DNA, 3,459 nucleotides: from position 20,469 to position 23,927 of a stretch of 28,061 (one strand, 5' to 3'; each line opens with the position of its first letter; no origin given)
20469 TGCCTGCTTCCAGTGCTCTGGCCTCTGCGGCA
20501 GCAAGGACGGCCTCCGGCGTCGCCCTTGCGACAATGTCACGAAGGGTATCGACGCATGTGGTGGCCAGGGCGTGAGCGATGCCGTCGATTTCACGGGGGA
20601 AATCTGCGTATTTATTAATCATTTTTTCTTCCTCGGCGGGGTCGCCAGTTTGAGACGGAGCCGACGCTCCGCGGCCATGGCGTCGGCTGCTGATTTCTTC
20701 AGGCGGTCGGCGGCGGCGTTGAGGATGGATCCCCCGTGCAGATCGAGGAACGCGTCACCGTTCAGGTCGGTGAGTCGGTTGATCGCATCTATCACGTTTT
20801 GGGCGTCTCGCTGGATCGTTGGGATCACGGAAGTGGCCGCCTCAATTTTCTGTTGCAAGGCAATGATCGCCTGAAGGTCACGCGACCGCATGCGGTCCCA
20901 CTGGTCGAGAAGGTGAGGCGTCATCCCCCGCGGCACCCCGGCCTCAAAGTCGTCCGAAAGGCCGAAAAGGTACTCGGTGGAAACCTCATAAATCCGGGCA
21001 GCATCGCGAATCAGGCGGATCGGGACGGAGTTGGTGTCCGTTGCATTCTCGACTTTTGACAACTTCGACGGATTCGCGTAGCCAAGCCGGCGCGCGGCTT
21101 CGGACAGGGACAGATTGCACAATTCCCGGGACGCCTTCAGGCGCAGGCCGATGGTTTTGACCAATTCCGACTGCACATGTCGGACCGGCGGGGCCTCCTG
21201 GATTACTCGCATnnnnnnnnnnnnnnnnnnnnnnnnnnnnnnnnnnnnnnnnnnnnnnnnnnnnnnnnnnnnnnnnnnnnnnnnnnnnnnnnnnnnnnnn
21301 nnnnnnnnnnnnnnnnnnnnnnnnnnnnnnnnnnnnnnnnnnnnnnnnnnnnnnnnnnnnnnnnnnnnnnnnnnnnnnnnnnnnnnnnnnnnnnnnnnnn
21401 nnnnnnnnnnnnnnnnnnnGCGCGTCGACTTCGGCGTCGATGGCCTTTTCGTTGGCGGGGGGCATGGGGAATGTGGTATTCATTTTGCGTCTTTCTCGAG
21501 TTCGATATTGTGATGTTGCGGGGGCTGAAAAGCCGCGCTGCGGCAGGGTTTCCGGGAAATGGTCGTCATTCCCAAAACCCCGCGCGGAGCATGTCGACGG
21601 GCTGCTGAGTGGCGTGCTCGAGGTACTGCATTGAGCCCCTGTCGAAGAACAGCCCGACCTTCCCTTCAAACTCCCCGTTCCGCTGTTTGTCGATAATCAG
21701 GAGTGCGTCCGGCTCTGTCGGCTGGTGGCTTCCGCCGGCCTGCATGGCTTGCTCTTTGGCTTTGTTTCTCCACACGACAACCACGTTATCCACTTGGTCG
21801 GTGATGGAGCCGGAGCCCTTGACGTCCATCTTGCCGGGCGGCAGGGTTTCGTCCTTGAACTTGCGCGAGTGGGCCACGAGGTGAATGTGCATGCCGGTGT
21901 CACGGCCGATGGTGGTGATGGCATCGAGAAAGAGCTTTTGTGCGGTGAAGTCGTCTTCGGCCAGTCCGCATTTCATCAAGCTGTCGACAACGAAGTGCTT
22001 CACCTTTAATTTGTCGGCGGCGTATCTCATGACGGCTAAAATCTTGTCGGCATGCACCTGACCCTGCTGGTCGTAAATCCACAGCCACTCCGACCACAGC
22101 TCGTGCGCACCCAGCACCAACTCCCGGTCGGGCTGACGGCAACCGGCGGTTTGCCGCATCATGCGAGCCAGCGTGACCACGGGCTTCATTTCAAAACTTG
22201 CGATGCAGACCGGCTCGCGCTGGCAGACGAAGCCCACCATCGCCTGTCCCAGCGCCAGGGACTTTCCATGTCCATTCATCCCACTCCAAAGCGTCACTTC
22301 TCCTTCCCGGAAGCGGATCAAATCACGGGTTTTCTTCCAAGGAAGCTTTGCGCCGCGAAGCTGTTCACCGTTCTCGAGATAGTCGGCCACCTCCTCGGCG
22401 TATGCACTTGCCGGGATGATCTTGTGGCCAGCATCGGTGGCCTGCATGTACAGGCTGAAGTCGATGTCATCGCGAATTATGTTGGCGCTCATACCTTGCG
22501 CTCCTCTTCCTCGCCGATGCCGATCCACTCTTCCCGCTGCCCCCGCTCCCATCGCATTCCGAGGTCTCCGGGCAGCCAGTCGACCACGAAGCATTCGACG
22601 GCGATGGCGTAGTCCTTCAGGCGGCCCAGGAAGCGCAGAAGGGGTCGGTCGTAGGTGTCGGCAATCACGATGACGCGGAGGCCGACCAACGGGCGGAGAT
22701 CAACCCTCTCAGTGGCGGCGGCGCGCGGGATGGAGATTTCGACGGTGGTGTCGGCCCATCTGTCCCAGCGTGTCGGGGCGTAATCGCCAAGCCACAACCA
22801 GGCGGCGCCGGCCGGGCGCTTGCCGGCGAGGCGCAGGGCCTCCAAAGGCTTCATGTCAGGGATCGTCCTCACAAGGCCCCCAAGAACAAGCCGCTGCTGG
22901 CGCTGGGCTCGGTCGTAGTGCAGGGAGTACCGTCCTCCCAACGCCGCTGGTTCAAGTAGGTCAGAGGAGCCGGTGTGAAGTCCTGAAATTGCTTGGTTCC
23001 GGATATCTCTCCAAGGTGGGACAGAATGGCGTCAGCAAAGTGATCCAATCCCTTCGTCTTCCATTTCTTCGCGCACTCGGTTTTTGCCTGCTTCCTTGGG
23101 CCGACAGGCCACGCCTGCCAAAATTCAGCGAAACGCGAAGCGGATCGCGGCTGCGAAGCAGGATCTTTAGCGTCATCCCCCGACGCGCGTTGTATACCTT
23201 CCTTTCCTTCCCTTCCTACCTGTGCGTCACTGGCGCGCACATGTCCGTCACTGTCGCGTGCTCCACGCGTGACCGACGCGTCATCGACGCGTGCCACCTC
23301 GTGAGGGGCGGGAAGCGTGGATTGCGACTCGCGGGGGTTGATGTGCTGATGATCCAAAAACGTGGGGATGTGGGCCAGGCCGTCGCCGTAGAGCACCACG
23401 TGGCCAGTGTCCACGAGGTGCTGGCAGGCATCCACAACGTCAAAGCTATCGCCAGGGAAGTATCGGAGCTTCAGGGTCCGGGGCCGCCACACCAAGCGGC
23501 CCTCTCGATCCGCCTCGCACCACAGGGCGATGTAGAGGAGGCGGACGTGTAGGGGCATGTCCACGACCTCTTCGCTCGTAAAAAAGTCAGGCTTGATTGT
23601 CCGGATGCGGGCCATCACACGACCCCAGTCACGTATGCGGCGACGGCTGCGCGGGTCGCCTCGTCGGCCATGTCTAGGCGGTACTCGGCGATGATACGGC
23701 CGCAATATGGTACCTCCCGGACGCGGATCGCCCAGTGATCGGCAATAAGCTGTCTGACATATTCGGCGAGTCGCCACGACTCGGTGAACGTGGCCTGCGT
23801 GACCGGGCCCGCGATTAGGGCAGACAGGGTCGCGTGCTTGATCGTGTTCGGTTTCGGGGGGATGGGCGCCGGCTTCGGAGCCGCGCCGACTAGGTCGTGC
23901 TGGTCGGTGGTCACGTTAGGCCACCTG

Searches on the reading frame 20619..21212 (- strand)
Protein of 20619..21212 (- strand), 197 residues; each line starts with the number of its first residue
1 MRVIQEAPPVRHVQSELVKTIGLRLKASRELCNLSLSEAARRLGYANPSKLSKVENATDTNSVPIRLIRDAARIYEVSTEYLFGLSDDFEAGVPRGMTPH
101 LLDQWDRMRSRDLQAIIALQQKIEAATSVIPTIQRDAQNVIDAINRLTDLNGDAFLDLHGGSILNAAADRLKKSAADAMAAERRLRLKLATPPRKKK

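Call 5: search_protein_families(library=pfam, proteins=[window:20619-21212:-], max_evalue=0.1)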
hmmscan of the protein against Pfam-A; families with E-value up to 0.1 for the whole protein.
window:20619-21212:- (197 aa): 4 families
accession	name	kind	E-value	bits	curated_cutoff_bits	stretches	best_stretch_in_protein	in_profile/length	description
PF13560.12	HTH_31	-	6.1e-08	33.3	27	1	21-79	2-58/64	Helix-turn-helix domain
PF01381.28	HTH_3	-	0.00073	20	23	1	25-82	1-55/55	Helix-turn-helix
PF08667.16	BetR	-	0.016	15.7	21.6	0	68-126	54-111/148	BetR domain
PF12833.13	HTH_18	-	0.056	14.2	33.6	0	24-53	32-64/80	Helix-turn-helix domain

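Call 6: search_protein_families(library=phrogs, proteins=[window:20619-21212:-], max_evalue=0.1)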
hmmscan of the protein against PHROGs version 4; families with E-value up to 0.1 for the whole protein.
window:20619-21212:- (197 aa): 7 families
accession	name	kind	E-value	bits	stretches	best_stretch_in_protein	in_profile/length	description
phrog_8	-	transcription regulation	1.8e-08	35.2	1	16-104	72-150/346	transcriptional regulator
phrog_7396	-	unknown function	1.5e-07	32.3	1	15-145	10-142/227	-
phrog_2967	-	transcription regulation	5.8e-06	27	1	19-90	9-77/225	transcriptional regulator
phrog_3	-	transcription regulation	0.00056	20.8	1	17-106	85-179/430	transcriptional repressor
phrog_2439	-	transcription regulation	0.0064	16.4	1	18-89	5-73/367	transcriptional regulator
phrog_17713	-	unknown function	0.052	14.6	0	80-90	9-19/36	-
phrog_2328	-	transcription regulation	0.081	13.7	0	19-86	14-78/128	transcriptional repressor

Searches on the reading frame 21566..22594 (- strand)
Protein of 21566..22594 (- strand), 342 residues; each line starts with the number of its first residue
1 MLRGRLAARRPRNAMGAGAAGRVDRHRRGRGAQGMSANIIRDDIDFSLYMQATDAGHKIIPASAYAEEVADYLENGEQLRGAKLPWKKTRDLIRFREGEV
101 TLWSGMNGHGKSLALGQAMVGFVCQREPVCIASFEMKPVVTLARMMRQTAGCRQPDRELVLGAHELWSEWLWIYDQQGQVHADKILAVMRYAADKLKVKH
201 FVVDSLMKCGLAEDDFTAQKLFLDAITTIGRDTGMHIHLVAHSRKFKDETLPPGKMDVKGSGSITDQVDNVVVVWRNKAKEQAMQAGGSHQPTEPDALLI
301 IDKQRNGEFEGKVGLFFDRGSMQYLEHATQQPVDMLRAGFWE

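Call 5: search_protein_families(library=pfam, proteins=[window:21566-22594:-], max_evalue=0.1)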
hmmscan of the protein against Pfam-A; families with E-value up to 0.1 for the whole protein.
window:21566-22594:- (342 aa): 3 families
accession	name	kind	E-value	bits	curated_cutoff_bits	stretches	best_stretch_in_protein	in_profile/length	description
PF03796.21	DnaB_C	-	2.2e-09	37.5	27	1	95-324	16-253/255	DnaB-like helicase C terminal domain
PF13481.12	AAA_25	-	4.1e-08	33.5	27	1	96-245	31-192/195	AAA domain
PF06745.19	ATPase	-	0.00026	20.9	26.6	1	94-245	15-166/231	KaiC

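Call 6: search_protein_families(library=phrogs, proteins=[window:21566-22594:-], max_evalue=0.1)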
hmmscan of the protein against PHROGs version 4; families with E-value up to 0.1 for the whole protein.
window:21566-22594:- (342 aa): 8 families
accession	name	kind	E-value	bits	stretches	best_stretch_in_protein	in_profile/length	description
phrog_5482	-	unknown function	5.4e-64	217.1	1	54-335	3-307/341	-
phrog_239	-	DNA, RNA and nucleotide metabolism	4.2e-50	172.5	1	65-329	326-601/801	DNA primase/helicase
phrog_19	-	DNA, RNA and nucleotide metabolism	8.3e-24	85.4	1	56-328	308-582/621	DnaB-like replicative helicase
phrog_23248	-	DNA, RNA and nucleotide metabolism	4.5e-15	56.5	1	256-332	1-87/111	DNA primase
phrog_243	-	DNA, RNA and nucleotide metabolism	1.2e-10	41.8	1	91-328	28-269/273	DnaB-like replicative helicase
phrog_6357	-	unknown function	0.00018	21.9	1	199-285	122-198/321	-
phrog_32971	-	unknown function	0.0017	19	1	301-329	2-31/58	-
phrog_11530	-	unknown function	0.0024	18.7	1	171-322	6-153/184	-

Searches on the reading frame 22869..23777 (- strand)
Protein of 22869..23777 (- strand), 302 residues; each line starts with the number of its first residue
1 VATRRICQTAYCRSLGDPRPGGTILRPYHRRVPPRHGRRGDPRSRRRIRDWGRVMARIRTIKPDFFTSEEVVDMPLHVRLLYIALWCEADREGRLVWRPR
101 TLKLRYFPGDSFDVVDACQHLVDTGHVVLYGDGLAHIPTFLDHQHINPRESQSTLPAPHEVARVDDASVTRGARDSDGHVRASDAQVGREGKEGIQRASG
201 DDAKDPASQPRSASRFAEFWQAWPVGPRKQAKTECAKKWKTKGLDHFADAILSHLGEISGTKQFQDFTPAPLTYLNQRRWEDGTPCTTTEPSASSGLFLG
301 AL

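Call 9: search_protein_families(library=pfam, proteins=[window:22869-23777:-], max_evalue=0.01)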
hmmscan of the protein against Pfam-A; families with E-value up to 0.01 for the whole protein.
window:22869-23777:- (302 aa): 0 families

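Call 11: search_protein_families(library=phrogs, proteins=[window:22869-23777:-], max_evalue=0.01)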
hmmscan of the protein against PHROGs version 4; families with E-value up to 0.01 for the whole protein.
window:22869-23777:- (302 aa): 12 families
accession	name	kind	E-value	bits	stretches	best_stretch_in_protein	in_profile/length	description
phrog_16167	-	DNA, RNA and nucleotide metabolism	9.1e-35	121.9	1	55-239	1-213/315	replication initiation protein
phrog_2149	-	DNA, RNA and nucleotide metabolism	3.3e-22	80.7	1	56-223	1-181/289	replication initiation protein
phrog_12556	-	DNA, RNA and nucleotide metabolism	5.8e-22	79.7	1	55-164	1-113/347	replication initiation protein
phrog_1408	-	DNA, RNA and nucleotide metabolism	8.1e-20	72.5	1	55-199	1-153/302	replication initiation protein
phrog_270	-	DNA, RNA and nucleotide metabolism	5.3e-16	60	1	68-285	36-251/383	replication initiation protein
phrog_17247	-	unknown function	3.3e-15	57.2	1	55-171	1-117/295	-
phrog_9474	-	DNA, RNA and nucleotide metabolism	2.7e-11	44.5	1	147-291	103-256/288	replication initiation protein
phrog_5718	-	DNA, RNA and nucleotide metabolism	4.2e-09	36.9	1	55-157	1-112/394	HNH endonuclease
phrog_8130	-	unknown function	5.1e-06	26.8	1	54-114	10-70/434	-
phrog_9327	-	DNA, RNA and nucleotide metabolism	0.00018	22.2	1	207-283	162-241/276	primosomal protein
phrog_5810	-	DNA, RNA and nucleotide metabolism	0.00018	22.2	1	79-246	17-171/268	replication initiation protein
phrog_35156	-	unknown function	0.0061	17.5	1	213-281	84-150/154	-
